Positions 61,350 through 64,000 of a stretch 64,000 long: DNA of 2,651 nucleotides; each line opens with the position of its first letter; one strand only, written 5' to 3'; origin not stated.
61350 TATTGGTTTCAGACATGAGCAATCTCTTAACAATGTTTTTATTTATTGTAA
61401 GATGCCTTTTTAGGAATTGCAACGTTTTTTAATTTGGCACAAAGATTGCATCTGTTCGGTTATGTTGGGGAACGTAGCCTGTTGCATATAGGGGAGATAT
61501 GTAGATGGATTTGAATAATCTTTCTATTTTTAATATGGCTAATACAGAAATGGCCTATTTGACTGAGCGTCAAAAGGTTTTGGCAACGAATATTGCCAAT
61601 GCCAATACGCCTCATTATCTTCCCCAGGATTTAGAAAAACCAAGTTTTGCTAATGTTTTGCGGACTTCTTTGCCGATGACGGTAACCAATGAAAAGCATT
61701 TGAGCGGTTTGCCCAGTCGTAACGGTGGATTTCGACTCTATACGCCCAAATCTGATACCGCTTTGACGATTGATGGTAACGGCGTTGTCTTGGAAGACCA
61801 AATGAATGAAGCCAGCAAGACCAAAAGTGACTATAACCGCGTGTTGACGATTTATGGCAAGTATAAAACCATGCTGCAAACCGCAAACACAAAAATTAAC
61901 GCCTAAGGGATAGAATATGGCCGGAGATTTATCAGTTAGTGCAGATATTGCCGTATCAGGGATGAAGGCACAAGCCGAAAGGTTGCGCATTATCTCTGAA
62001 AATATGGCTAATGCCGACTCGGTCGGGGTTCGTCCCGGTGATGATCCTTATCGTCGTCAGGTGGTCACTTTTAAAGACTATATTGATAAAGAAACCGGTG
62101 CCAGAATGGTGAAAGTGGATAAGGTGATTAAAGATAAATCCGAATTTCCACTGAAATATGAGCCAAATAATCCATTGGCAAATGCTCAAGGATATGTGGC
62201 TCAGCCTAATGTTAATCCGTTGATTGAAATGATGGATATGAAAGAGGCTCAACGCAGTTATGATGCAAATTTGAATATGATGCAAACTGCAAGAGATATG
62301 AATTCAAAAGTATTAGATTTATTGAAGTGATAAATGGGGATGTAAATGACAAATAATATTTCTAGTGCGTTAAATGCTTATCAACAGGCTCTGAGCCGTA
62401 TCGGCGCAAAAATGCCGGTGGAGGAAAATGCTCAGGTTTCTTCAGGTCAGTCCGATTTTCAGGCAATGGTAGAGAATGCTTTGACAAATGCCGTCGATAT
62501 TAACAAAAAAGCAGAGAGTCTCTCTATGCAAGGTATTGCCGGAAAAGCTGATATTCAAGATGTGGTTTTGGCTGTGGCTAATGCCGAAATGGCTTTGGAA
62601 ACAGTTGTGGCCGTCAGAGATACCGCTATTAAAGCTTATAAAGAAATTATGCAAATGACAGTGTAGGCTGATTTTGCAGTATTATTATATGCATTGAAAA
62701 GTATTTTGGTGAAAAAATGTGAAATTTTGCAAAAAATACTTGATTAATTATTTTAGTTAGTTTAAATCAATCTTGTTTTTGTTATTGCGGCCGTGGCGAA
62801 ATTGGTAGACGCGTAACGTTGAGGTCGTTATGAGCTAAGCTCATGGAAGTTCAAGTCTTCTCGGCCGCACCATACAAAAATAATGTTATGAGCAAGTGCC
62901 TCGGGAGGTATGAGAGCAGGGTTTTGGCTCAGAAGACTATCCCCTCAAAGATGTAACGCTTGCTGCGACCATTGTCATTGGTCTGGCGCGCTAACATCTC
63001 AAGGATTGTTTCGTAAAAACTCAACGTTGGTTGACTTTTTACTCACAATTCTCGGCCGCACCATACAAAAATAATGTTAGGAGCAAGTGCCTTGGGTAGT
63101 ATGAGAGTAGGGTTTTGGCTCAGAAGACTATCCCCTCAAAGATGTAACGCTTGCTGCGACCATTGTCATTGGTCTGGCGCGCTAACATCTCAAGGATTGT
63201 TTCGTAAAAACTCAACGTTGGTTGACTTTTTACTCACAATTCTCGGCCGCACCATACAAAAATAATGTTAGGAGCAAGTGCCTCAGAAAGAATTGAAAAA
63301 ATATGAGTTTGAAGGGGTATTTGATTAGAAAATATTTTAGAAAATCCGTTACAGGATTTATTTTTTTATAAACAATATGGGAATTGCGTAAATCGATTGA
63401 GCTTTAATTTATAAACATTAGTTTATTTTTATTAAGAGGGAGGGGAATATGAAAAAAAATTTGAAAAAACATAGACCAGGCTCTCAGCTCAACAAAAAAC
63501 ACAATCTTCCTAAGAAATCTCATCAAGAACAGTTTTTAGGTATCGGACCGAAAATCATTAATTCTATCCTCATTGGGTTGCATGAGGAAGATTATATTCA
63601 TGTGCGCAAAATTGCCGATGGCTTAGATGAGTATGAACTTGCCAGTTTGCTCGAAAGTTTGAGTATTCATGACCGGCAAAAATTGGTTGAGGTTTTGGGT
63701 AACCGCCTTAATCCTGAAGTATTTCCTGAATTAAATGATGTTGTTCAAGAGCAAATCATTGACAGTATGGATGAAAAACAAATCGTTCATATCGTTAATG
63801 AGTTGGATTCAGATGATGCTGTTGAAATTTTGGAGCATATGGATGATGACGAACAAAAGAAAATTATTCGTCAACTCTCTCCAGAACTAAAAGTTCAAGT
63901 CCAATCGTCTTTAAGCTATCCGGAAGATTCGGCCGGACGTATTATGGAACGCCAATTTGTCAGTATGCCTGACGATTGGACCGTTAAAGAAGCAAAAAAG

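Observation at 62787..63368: tRNA-Leu(GAG) followed by a 191-bp tandem array in which every unit re-creates the last 15 nt of the tRNA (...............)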

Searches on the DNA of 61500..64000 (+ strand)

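Call 4: search_rna_families(source=window, start=61500, end=64000, threshold=evalue, max_evalue=10, show_alignments=3)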
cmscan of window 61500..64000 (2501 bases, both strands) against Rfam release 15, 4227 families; matches with E-value up to 10: 9.
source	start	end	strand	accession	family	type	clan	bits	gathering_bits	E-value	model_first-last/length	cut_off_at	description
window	62787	62869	+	RF00005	tRNA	Gene; tRNA;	CL00001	51.6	29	1.4e-09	1-71/71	no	tRNA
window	63761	63821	+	RF00321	snoZ247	Gene; snRNA; snoRNA; CD-box;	-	20.3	38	0.78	1-139/139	no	Small nucleolar RNA Z247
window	62731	62802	-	RF02057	STnc40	Gene; sRNA;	-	18.1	45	8.7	1-70/70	no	Salmonella enterica sRNA STnc40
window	62699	62741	+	RF04252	mir-8186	Gene; miRNA;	-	17.1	80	3.8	9-52/61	no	mir-8186 microRNA precursor family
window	62699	62741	-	RF04252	mir-8186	Gene; miRNA;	-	16.4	80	6.2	9-52/61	no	mir-8186 microRNA precursor family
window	63088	63120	+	RF00612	SNORD75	Gene; snRNA; snoRNA; CD-box;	-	14.3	50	6.1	1-62/62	no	Small nucleolar RNA SNORD75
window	63718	63817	+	RF00114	S15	Cis-reg; leader;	CL00121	13.7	39.5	6.2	1-117/117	no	Ribosomal S15 leader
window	62135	62186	-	RF00002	5_8S_rRNA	Gene; rRNA;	CL00112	13.6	42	1.5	1-154/154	no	5.8S ribosomal RNA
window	62061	62138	-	RF02706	TeloSII_ncR30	Gene; sRNA;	-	12.9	86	6.9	1-226/226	no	TeloSII non coding RNA 30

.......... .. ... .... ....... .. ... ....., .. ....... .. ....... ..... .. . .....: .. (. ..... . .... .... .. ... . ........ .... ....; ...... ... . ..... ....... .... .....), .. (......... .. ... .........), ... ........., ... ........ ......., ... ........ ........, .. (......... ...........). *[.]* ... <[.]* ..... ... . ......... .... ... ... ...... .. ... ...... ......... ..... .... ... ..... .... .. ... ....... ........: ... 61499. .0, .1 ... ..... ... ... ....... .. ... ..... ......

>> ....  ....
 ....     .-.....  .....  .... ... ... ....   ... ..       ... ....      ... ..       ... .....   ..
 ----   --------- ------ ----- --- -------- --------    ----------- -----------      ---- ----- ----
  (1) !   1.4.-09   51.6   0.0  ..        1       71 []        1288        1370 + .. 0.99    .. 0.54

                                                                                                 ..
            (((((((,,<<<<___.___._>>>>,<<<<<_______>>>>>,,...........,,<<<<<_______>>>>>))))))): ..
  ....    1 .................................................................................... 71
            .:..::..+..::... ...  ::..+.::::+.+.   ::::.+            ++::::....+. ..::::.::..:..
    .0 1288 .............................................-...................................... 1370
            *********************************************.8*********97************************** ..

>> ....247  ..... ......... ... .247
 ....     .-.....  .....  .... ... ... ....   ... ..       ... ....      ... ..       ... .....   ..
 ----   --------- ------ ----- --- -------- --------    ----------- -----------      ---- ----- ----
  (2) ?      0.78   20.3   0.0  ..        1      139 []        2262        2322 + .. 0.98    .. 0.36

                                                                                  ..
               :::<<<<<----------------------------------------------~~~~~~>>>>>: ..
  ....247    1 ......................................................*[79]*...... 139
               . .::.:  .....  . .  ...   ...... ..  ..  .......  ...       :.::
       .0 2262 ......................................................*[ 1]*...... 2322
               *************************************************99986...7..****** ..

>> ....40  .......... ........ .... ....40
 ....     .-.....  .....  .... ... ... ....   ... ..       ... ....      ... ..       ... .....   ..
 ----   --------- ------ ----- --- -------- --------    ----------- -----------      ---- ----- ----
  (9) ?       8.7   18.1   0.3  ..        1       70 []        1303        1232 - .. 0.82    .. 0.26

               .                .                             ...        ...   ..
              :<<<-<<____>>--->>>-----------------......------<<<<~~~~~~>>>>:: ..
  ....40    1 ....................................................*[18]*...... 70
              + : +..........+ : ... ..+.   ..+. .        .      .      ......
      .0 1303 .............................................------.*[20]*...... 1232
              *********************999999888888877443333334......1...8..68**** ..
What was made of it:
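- On Any described RNA family (Rfam 15): All other hits at E up to 10 are far below gathering scores and none is relevant to the unit (call 4).
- On M-box Mg2+ riboswitch: No Rfam hit (call 4).
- Closest known: M-box. Different: No match to the Rfam model (call 4).
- No Rfam match, including the M-box (call 4).
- Tried and rejected: Rfam: permissive thresholds over 61500-64000 gave only the tRNA (call 4).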

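Call 38: build_rna_model(alignment_id=A2, structure=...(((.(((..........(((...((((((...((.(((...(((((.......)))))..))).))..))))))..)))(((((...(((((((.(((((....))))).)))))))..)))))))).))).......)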
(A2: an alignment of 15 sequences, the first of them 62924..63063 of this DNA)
Model R1 built from alignment A2 (15 sequences, 141 columns); structure: as given.
model positions 140; base pairs 42; branch points 1; effective number of sequences 0.82; information 0.59 bits per position. Calibrated on 0.2 Mb of random sequence (short: E-values are rough).
structure used (alignment columns):
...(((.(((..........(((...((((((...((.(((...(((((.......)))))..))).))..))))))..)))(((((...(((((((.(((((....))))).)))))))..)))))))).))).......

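Call 40: search_with_rna_model(model_id=R1, sources=[window, L013, L014, L016, L017, L019, L020, L021, L022, L023, L025, L026, L027, L028, L029, L030, L031, L033, L035, L036, L037, L038, L042, L043, L044, L046, L047, L050, L053, L058, L059, L060, L061, L062, L065, L066, L067, L070, L071, L072, L073, L075, L077, L078, L079, L080, L082, L083, L085, L086, L087, L088, L012, L011, L001, L002, L008, L090, L092], max_evalue=10)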
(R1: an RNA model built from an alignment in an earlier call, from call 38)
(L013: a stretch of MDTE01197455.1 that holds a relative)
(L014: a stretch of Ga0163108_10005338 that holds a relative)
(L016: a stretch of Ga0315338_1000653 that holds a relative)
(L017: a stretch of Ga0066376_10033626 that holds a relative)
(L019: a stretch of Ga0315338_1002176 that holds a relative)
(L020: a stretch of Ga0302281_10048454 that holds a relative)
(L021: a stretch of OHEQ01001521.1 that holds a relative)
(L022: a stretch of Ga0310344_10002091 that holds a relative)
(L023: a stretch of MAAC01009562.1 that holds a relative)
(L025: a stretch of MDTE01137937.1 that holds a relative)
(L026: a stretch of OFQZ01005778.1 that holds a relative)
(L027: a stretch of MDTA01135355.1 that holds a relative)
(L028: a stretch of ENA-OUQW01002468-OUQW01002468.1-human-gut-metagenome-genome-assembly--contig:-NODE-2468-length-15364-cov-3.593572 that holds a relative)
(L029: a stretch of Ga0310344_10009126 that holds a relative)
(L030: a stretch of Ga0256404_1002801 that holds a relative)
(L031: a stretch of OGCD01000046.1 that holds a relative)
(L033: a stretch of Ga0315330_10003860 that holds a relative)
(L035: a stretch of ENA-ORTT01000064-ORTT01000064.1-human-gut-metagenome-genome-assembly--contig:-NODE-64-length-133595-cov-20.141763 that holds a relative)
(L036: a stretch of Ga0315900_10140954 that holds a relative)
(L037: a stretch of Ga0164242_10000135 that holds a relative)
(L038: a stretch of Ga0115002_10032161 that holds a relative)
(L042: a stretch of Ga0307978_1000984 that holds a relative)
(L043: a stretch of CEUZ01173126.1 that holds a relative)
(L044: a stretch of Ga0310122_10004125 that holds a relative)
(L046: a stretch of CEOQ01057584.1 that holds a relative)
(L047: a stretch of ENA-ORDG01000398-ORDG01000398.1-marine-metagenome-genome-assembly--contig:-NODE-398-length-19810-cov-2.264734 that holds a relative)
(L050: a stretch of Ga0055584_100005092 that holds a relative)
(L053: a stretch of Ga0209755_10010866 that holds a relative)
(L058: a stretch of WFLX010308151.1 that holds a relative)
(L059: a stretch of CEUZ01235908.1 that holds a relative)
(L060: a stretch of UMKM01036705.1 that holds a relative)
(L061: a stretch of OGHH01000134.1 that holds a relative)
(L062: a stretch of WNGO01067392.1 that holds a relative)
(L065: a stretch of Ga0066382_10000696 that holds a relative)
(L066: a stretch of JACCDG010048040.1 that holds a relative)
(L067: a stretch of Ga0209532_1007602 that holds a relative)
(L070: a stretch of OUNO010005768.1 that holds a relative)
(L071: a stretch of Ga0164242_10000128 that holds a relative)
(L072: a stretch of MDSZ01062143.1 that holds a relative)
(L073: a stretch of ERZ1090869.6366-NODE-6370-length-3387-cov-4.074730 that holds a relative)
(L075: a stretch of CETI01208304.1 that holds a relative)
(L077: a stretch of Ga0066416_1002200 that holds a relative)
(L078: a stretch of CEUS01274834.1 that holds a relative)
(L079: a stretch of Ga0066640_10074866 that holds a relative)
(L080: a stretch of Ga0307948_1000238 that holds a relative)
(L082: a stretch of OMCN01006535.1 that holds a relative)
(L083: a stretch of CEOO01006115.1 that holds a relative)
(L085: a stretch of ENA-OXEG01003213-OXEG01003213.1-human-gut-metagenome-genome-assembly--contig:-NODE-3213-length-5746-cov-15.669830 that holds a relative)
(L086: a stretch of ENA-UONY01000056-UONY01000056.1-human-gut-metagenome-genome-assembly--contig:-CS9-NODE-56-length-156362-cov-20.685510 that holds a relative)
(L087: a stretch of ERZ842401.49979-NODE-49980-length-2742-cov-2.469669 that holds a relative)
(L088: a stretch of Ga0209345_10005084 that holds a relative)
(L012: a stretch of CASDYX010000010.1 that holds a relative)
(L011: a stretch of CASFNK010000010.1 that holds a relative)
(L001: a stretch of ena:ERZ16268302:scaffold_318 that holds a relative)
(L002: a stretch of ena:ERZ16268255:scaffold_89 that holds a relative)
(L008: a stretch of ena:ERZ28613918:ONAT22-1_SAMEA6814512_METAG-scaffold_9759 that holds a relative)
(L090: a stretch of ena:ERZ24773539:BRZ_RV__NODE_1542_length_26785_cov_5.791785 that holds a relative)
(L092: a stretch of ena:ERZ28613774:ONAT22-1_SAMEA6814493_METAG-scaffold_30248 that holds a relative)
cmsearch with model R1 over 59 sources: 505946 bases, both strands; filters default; matches with E-value up to 10: 46.
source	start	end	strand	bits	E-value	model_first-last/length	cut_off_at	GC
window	62924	63063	+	174.6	1.9e-45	1-140/140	no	0.46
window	63115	63254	+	174.6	1.9e-45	1-140/140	no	0.46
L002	6579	6718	+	174.3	2.2e-45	1-140/140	no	0.45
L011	2359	2498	-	174.2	2.5e-45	1-140/140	no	0.45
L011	2550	2689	-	174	2.7e-45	1-140/140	no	0.46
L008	600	739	+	173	5.3e-45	1-140/140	no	0.45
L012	459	598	+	170.2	3e-44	1-140/140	no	0.45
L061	2722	2862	+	169.4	5.3e-44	1-140/140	no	0.44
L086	3874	4014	-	169.4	5.3e-44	1-140/140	no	0.44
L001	6578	6718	+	169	6.6e-44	1-140/140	no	0.48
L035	7913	8053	-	168.2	1.1e-43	1-140/140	no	0.45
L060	1183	1323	-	168.2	1.1e-43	1-140/140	no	0.45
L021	1667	1807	+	167.6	1.6e-43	1-140/140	no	0.43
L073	870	1010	+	166.2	3.8e-43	1-140/140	no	0.43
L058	3909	4048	+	163.9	1.7e-42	1-140/140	no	0.47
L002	6646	6771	-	22.1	0.0031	1-140/140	no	0.37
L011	2319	2417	+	21.1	0.0057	14-126/140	no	0.35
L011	2571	2600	+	14.7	0.34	90-119/140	no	0.33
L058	3998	4027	-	14.7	0.34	90-119/140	no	0.33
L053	1768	1812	+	13.2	0.93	1-140/140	no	0.56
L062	2079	2123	-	13.2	0.93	1-140/140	no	0.56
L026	130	164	-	11.7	2.3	1-140/140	no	0.6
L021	1579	1615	+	11.4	2.8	1-140/140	no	0.51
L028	2388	2424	-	11.4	2.8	1-140/140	no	0.51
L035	8105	8141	-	11.4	2.8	1-140/140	no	0.51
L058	3822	3858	+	11.4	2.8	1-140/140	no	0.51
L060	1375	1411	-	11.4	2.8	1-140/140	no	0.51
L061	2634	2670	+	11.4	2.8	1-140/140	no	0.51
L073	782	818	+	11.4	2.8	1-140/140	no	0.51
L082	800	836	+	11.4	2.8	1-140/140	no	0.51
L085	1696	1732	-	11.4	2.8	1-140/140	no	0.51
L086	4066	4102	-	11.4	2.8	1-140/140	no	0.51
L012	371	407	+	11.4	2.8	1-140/140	no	0.51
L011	2741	2777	-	11.4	2.8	1-140/140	no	0.51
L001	6490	6526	+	11.4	2.8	1-140/140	no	0.51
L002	6491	6527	+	11.4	2.8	1-140/140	no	0.51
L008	512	548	+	11.4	2.8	1-140/140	no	0.51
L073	1062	1099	+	11.3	3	1-140/140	no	0.37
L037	342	376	-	10.7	4.3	1-140/140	no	0.57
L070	9881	9915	+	10.7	4.3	1-140/140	no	0.57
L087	279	335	-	10.7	4.5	1-140/140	no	0.47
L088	5211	5244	-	10.1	6.4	88-121/140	no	0.35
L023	5497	5539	+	9.6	8.8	1-140/140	no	0.56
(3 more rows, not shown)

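Call 47: search_with_rna_model(model_id=R1, sources=[L096, L097, L098, L099, L100, L101, L102, L103, L104, L105], max_evalue=1, show_alignments=3)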
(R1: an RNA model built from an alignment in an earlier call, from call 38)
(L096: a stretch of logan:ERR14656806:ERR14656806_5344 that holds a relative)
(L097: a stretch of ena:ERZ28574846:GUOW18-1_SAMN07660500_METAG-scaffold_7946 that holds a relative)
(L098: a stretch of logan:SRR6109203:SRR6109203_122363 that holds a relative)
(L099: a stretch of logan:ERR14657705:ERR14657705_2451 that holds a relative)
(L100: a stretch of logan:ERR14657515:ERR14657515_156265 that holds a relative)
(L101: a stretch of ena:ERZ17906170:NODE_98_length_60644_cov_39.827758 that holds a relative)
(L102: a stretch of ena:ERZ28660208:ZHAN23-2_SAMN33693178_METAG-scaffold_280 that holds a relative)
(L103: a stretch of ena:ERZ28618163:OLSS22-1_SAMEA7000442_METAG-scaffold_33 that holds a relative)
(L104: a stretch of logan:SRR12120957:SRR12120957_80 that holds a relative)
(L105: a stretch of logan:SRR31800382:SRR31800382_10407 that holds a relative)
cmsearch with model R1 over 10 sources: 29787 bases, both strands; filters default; matches with E-value up to 1: 5.
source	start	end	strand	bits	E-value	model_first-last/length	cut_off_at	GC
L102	2144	2284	+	100.3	4.1e-26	1-140/140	no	0.48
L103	2144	2284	+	100.3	4.1e-26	1-140/140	no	0.48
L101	2820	2856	+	11.2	0.19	1-140/140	no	0.54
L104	2081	2117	+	11.2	0.19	1-140/140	no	0.54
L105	2081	2117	+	11.2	0.19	1-140/140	no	0.54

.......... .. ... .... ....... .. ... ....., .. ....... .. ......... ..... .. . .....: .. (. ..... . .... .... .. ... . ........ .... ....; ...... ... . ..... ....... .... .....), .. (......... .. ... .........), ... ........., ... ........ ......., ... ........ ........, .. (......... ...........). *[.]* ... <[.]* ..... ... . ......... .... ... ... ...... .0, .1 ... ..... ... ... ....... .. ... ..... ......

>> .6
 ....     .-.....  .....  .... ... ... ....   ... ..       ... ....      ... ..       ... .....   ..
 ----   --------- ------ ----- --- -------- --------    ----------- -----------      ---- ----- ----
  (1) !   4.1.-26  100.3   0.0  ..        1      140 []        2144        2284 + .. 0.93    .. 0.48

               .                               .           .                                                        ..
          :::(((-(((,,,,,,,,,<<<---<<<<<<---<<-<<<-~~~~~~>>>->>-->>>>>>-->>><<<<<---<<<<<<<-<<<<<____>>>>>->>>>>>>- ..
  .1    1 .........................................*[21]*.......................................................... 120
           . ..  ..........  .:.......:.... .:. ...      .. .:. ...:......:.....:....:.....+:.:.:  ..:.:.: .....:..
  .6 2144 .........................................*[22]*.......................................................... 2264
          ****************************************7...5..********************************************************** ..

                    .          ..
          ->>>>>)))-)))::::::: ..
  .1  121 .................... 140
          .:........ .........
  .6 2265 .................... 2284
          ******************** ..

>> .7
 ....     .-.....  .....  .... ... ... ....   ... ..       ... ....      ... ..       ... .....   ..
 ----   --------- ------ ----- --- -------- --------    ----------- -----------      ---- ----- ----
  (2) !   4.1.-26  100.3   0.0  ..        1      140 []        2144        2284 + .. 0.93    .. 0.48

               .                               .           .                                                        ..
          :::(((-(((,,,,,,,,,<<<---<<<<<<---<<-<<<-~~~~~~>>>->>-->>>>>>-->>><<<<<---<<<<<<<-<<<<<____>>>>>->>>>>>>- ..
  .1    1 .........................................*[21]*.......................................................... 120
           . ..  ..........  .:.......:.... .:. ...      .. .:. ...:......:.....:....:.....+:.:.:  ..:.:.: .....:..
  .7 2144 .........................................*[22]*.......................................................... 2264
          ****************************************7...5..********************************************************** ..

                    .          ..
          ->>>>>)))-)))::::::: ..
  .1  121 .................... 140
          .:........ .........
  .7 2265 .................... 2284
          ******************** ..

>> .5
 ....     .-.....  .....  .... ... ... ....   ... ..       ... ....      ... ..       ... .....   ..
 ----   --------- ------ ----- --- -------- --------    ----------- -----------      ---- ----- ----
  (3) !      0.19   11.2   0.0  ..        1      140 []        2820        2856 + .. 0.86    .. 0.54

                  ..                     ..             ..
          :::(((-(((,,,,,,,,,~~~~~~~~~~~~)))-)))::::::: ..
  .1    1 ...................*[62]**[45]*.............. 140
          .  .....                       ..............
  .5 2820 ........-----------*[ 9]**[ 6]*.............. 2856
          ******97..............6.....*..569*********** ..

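Call 55: search_with_rna_model(model_id=R1, sources=[L106, L107, L108, L109, L110, L111, L112, L113], max_evalue=1, show_alignments=3)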
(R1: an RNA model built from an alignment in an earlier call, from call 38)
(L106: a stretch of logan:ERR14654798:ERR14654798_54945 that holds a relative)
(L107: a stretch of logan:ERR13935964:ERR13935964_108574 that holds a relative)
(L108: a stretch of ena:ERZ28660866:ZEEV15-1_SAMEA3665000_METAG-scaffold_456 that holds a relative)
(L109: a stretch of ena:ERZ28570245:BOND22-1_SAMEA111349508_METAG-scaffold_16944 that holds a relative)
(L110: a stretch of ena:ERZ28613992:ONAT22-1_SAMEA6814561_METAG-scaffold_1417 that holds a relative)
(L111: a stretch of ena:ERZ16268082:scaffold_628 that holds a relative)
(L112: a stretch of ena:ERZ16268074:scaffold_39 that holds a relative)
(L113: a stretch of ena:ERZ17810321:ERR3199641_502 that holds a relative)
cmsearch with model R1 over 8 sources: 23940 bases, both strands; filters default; matches with E-value up to 1: 0.
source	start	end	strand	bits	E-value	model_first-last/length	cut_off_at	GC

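Call 60: search_dna_similar(query=window:62873-63063:+, collection=phages, mode=distant, max_evalue=0.01, max_rows=10)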
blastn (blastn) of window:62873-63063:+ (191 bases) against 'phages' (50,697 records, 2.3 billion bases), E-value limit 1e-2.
No match.

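Call 61: search_dna_similar(query=window:62873-63063:+, collection=plasmids, mode=distant, max_evalue=0.01, max_rows=10)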
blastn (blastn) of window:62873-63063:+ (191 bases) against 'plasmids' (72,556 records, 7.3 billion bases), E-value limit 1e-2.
No match.
